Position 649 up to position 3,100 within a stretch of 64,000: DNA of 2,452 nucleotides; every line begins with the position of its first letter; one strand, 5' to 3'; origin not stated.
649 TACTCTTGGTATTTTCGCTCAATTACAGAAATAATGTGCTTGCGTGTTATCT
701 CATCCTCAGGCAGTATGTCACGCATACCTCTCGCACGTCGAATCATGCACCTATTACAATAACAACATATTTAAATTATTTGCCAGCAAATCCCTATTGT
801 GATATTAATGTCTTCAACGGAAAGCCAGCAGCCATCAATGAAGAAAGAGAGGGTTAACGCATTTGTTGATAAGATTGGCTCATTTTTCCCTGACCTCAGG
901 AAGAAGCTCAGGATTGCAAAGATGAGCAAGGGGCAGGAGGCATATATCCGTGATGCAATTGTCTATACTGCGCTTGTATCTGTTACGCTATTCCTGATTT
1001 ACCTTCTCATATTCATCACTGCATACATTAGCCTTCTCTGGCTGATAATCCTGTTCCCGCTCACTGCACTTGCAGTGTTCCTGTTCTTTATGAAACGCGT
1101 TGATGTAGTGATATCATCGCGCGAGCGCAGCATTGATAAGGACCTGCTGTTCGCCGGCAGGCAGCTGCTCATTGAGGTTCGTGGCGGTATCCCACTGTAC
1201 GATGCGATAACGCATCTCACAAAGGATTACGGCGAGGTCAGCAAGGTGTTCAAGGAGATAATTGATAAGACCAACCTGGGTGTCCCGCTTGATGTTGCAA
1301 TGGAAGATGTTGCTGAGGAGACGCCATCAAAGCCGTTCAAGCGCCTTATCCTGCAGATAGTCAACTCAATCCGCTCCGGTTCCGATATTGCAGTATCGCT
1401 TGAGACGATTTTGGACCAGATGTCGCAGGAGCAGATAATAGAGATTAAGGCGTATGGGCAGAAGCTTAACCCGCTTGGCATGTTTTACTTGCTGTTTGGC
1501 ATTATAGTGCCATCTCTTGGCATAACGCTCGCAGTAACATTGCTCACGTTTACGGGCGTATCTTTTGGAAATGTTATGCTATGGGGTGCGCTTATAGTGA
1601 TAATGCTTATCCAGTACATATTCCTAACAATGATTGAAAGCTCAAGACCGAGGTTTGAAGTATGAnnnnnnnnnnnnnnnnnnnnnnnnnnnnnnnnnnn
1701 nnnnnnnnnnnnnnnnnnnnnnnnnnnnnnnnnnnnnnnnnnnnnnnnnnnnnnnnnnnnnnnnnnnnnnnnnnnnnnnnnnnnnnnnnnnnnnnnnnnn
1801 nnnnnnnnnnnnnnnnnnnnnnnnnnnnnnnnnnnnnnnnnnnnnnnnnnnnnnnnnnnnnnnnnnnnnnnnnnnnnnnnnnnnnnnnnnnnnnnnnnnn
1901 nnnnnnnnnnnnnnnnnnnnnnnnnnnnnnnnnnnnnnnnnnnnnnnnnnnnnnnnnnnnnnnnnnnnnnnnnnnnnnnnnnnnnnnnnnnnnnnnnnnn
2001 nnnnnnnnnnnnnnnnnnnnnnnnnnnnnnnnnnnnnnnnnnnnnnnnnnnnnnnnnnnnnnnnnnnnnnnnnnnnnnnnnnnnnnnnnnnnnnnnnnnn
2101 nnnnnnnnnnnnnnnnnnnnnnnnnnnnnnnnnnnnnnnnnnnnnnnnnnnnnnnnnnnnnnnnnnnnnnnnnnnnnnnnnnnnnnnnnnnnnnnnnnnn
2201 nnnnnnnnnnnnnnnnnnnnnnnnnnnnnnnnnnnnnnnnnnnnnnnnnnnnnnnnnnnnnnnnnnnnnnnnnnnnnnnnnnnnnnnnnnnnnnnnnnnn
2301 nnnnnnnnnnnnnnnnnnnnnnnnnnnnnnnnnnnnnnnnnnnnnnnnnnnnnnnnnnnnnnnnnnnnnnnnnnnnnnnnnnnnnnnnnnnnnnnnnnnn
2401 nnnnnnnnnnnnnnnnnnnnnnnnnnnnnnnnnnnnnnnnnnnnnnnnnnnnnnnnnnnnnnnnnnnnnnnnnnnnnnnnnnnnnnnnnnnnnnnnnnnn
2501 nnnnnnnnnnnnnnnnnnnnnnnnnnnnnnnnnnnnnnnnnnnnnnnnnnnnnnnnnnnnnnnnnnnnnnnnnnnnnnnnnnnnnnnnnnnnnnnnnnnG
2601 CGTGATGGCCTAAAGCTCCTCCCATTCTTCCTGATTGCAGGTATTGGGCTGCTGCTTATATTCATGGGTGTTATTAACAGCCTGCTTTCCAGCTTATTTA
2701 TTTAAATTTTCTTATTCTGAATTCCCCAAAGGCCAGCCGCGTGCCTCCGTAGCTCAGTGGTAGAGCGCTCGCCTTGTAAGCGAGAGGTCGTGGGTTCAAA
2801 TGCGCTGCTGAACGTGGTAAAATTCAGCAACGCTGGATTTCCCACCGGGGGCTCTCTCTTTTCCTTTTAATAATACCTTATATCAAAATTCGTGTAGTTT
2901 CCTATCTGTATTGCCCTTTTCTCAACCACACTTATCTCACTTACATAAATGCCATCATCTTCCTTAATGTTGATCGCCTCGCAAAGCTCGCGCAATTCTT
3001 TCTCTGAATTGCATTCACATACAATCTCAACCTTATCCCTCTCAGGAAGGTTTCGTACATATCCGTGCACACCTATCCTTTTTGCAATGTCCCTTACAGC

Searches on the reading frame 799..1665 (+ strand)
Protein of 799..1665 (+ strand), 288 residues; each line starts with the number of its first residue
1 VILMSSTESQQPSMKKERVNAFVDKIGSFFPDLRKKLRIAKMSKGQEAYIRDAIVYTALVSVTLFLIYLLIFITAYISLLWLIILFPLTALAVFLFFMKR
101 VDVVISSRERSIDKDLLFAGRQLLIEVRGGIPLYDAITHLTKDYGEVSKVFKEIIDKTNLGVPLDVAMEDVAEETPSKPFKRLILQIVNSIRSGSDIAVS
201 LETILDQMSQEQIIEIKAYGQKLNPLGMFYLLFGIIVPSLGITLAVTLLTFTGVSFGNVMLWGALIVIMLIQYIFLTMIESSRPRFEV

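Call 12: search_protein_families(library=pfam, max_evalue=0.01, proteins=[window:799-1665:+])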
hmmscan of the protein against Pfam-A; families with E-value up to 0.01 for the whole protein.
window:799-1665:+ (288 aa): 2 families
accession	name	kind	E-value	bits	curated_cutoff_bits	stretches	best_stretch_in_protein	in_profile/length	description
PF00482.28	T2SSF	-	7.1e-19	68.4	25.2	1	121-244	3-124/125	Type II secretion system (T2SS), protein F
PF20990.2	DUF2207_C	-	0.0048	17.1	33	0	24-102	105-190/247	Predicted membrane protein (DUF2207) C-terminal domain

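Call 75: find_encoding_contigs(protein=window:799-1665:+, flank=10000, max_places=3)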
Protein window:799-1665:+ (288 aa): no gene with exactly this product is on record in the collection.

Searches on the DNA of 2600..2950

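Call 84: search_rna_families(source=window, start=2600, end=2950, threshold=evalue, max_evalue=0.01, show_alignments=1)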
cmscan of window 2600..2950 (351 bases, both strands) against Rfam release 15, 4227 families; matches with E-value up to 0.01: 1.
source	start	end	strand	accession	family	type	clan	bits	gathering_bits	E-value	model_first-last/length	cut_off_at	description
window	2743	2796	+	RF00005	tRNA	Gene; tRNA;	CL00001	37.8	29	1.3e-06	1-71/71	no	tRNA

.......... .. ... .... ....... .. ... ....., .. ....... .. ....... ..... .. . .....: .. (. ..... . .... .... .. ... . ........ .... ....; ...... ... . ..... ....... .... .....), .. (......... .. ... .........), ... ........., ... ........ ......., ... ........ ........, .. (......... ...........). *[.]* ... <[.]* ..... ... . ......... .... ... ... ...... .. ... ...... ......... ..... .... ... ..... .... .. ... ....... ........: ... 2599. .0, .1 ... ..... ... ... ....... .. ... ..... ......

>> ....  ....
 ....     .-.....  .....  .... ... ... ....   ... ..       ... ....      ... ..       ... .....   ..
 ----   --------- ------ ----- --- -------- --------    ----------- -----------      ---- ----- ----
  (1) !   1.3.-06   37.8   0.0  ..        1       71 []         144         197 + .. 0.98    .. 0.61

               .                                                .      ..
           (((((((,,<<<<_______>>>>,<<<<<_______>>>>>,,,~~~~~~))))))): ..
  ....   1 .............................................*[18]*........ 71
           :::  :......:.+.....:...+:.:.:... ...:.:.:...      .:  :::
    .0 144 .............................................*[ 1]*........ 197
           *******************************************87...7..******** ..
